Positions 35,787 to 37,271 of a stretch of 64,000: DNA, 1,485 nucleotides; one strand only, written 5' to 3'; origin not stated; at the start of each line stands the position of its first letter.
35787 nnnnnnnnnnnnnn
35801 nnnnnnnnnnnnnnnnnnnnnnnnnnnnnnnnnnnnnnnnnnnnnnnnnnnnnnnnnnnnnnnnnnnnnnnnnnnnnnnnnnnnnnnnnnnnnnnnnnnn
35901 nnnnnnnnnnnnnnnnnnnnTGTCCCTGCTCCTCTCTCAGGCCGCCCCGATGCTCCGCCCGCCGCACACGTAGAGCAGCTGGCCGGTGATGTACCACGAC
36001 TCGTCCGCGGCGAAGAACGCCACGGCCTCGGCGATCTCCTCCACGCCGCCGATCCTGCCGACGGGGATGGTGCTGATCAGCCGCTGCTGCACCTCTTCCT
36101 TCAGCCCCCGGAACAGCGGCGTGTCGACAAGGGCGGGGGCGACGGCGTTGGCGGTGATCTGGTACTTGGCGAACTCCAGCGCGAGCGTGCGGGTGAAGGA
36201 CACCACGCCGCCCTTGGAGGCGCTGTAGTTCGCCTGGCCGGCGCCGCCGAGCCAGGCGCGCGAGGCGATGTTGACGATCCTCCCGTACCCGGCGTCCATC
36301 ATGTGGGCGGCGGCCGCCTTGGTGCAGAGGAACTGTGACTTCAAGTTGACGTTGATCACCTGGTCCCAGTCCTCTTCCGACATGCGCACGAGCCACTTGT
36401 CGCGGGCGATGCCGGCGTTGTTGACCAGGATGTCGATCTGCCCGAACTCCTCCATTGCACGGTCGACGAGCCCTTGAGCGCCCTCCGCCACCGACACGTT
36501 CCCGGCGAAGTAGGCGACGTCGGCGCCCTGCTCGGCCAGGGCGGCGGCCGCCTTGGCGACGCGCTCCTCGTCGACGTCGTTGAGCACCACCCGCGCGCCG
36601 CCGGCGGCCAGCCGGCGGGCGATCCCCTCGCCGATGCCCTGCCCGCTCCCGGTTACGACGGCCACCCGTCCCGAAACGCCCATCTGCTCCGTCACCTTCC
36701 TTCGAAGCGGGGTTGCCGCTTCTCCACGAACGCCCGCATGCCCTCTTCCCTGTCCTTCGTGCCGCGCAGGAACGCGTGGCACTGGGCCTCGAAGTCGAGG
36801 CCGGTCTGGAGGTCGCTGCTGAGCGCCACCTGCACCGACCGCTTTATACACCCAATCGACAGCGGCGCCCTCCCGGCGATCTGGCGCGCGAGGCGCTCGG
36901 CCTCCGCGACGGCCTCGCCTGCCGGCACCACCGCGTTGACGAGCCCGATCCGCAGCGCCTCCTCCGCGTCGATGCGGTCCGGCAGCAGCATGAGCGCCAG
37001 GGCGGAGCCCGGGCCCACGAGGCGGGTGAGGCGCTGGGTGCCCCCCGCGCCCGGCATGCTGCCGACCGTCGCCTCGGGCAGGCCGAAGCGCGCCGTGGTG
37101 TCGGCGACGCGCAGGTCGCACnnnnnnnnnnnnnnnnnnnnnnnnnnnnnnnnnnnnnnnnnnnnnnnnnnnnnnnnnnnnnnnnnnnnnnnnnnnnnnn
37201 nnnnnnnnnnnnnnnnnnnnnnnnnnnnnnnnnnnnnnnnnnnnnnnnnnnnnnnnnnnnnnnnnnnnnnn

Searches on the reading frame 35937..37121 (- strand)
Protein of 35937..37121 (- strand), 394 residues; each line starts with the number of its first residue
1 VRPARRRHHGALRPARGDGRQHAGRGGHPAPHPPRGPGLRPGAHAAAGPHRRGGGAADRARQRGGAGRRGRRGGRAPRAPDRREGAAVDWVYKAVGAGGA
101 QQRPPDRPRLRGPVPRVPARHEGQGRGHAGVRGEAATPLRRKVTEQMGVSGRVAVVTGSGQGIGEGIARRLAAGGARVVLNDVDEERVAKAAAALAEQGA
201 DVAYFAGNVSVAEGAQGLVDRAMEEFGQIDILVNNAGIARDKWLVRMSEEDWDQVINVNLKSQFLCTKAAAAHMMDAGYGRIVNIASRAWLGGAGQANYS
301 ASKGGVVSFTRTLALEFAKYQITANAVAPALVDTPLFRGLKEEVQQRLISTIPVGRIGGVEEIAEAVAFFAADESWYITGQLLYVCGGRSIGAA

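Call 6: search_protein_families(library=pfam, proteins=[window:35937-37121:-])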
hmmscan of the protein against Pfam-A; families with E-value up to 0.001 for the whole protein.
window:35937-37121:- (394 aa): 3 families
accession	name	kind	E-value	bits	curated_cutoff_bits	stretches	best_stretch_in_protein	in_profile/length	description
PF13561.12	adh_short_C2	-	9.9e-63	212.3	27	1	161-388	6-234/236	Enoyl-(Acyl carrier protein) reductase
PF00106.31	adh_short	-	4.8e-57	193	26.6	1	152-343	1-193/195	short chain dehydrogenase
PF08659.16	KR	-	4.4e-14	53.2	22.6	1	155-302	4-152/180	KR domain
